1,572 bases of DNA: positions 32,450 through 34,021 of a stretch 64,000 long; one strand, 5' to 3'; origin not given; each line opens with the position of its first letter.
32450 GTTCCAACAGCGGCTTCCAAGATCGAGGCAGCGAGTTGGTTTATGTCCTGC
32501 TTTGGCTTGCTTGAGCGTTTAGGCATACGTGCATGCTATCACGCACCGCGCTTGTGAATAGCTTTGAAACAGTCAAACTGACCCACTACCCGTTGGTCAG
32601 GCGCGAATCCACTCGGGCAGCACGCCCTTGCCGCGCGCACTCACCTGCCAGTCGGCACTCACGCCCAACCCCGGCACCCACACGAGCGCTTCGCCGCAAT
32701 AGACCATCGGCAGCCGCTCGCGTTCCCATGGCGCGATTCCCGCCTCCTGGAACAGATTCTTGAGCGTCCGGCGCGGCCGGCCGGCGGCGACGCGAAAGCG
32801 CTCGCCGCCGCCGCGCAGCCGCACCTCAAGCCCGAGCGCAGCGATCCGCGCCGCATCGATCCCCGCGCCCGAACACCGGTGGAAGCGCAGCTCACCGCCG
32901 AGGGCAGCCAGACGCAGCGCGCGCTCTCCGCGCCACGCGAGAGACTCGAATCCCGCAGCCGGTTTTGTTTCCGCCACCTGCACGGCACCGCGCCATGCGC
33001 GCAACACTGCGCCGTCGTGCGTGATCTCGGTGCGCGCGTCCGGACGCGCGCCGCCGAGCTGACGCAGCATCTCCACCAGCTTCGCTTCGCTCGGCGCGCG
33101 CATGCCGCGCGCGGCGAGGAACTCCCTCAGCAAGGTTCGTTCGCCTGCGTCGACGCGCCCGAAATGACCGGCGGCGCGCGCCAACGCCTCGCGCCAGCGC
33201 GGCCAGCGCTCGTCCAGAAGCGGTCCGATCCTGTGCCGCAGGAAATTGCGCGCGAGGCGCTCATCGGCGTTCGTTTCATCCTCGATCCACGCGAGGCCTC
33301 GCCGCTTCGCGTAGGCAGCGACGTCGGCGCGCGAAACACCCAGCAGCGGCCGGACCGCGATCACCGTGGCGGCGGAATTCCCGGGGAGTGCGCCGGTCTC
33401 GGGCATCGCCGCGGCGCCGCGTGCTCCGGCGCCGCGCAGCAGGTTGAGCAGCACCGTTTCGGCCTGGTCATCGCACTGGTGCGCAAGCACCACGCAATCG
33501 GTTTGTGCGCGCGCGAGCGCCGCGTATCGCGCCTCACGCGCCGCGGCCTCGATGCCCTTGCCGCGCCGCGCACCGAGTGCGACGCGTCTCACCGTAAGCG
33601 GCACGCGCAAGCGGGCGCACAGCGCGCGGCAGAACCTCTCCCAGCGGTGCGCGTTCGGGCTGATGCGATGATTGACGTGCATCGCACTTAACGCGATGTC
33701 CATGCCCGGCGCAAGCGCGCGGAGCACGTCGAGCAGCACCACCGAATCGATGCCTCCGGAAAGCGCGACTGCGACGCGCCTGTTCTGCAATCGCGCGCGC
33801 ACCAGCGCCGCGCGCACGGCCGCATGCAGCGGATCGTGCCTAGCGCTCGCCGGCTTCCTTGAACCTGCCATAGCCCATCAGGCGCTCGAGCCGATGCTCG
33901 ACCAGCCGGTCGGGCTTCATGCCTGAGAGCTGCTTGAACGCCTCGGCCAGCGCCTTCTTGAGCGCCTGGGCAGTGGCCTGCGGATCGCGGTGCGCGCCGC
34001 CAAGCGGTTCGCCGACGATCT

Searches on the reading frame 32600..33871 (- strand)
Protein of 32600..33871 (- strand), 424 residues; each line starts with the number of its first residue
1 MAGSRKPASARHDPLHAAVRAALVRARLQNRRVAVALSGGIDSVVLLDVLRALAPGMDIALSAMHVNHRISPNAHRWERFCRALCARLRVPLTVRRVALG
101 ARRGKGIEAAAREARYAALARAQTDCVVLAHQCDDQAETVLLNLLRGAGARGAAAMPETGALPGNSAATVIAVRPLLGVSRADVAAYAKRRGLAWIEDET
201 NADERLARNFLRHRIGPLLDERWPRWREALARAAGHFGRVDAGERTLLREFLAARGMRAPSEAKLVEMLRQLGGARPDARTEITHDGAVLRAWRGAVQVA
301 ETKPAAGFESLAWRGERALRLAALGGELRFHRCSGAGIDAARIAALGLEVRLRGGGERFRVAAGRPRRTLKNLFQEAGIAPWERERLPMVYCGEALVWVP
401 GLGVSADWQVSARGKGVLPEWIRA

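Call 77: search_protein_families(library=pfam, alignment_id=A5, max_evalue=1e-8)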
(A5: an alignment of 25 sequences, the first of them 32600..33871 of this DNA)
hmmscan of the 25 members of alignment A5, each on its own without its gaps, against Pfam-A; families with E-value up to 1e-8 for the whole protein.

A. member 1, window:32600-33871:- (424 aa): 2 families
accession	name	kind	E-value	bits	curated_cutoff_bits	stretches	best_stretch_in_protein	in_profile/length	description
PF01171.26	ATP_bind_3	-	7.7e-51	172.8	27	1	33-214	2-182/182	PP-loop family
PF11734.13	TilS_C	-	1.1e-25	89.2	22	1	348-417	1-70/74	TilS substrate C-terminal domain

B. families by the number of members that match (of 25 scanned): 28 families (the first 25 are shown)
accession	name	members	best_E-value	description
PF03401.19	TctC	2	5.1e-83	Tripartite tricarboxylate transporter family receptor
PF02417.20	Chromate_transp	2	2.3e-33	Chromate transporter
PF01011.28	PQQ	1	8.9e-208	Glucose/ethanol/alcohol dehydrogenase, beta-propeller domain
PF03255.19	ACCA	1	5.4e-146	Acetyl co-enzyme A carboxylase carboxyltransferase-like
PF00920.27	ILVD_EDD_N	1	6.2e-116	Dihydroxy-acid/6-phosphogluconate dehydratase N-terminal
PF00118.29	Cpn60_TCP1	1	1.2e-77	TCP-1/cpn60 chaperonin family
PF19879.4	DUF6352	1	2.2e-68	Family of unknown function (DUF6352)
PF24877.1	ILV_EDD_C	1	4.2e-68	Dihydroxy-acid/6-phosphogluconate dehydratase C-terminal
PF00501.34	AMP-binding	1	2.2e-56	AMP-binding enzyme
PF01171.26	ATP_bind_3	1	7.7e-51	PP-loop family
PF04909.20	Amidohydro_2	1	3.7e-36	Amidohydrolase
PF00561.26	Abhydrolase_1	1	8.4e-29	alpha/beta hydrolase fold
PF11734.13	TilS_C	1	1.1e-25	TilS substrate C-terminal domain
PF01613.24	Flavin_Reduct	1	1.5e-23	Flavin reductase like domain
PF03060.21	NMO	1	1.1e-21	Nitronate monooxygenase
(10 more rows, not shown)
